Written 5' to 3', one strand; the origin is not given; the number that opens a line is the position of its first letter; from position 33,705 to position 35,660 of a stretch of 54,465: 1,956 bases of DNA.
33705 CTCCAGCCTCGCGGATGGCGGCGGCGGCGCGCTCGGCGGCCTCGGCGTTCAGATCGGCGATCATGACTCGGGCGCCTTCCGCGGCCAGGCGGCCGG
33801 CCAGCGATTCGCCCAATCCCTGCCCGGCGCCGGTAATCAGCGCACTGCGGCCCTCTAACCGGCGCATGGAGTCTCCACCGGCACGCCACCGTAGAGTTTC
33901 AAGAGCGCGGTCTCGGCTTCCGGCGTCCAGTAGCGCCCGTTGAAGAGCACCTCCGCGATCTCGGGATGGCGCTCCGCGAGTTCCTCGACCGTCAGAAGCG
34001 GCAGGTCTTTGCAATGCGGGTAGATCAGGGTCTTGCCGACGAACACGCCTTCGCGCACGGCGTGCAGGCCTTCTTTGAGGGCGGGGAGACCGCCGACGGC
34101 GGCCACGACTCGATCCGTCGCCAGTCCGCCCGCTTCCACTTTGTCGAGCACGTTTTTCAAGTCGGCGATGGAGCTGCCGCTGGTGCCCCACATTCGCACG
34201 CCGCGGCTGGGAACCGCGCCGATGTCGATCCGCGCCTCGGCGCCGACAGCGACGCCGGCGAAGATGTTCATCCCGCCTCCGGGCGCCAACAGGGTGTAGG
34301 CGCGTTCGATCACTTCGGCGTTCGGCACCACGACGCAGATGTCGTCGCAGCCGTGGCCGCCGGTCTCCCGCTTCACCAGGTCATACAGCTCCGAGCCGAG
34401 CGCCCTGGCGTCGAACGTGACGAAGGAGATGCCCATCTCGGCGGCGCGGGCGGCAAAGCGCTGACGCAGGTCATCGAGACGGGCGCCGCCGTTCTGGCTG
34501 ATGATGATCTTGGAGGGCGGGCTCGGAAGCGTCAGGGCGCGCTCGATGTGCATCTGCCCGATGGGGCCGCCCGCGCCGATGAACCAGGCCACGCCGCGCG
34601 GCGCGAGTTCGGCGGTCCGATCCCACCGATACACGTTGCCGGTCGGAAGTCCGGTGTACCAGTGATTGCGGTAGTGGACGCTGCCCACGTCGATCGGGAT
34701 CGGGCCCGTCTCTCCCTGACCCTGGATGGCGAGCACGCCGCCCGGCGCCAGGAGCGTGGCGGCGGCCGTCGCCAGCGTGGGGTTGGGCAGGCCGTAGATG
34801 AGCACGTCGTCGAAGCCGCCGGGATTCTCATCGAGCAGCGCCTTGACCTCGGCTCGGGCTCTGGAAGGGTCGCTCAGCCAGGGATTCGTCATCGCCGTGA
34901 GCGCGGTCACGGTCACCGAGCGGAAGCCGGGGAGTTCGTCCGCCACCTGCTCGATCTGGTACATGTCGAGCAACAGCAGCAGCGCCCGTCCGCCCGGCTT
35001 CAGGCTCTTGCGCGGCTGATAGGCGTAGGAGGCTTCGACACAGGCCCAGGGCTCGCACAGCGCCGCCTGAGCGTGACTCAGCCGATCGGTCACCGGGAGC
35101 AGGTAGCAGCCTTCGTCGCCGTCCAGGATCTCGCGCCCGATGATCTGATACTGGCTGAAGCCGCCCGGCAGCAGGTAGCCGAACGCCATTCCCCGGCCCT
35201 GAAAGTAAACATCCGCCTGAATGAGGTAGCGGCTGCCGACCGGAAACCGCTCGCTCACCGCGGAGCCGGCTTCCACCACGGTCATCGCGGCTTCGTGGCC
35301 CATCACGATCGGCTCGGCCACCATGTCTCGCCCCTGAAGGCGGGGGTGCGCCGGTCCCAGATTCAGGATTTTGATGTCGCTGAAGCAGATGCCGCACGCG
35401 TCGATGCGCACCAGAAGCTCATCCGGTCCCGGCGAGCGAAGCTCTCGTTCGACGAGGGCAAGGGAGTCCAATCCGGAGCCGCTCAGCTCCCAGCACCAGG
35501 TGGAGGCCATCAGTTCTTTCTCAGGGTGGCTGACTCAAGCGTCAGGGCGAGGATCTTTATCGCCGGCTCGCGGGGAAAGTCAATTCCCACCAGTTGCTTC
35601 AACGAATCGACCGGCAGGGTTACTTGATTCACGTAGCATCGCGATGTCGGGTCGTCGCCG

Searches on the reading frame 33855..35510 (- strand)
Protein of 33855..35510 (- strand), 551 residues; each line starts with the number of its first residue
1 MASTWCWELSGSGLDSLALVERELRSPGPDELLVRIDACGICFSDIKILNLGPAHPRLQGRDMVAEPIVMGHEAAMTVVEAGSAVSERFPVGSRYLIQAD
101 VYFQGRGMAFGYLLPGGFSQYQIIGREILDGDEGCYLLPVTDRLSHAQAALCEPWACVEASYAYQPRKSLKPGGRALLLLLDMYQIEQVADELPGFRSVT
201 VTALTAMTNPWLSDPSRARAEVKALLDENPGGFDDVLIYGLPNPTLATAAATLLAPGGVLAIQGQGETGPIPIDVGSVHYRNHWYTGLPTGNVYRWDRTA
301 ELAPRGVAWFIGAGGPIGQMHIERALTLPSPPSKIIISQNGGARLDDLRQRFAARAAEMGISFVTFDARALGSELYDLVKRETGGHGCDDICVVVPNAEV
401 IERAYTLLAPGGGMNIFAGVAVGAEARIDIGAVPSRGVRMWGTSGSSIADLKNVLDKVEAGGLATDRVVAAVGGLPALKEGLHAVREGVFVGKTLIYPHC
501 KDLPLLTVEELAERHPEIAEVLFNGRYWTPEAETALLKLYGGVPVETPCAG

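Call 79: search_protein_families(library=pfam, proteins=[window:33855-35510:-], max_evalue=0.00001)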
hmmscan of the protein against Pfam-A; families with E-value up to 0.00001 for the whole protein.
window:33855-35510:- (551 aa): 2 families
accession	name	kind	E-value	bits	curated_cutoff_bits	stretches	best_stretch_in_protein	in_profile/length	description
PF08240.17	ADH_N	-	2.6e-11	44.1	23.5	1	28-124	1-94/104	Alcohol dehydrogenase GroES-like domain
PF00107.32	ADH_zinc_N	-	8.3e-10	39.2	31.8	1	354-459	28-128/129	Zinc-binding dehydrogenase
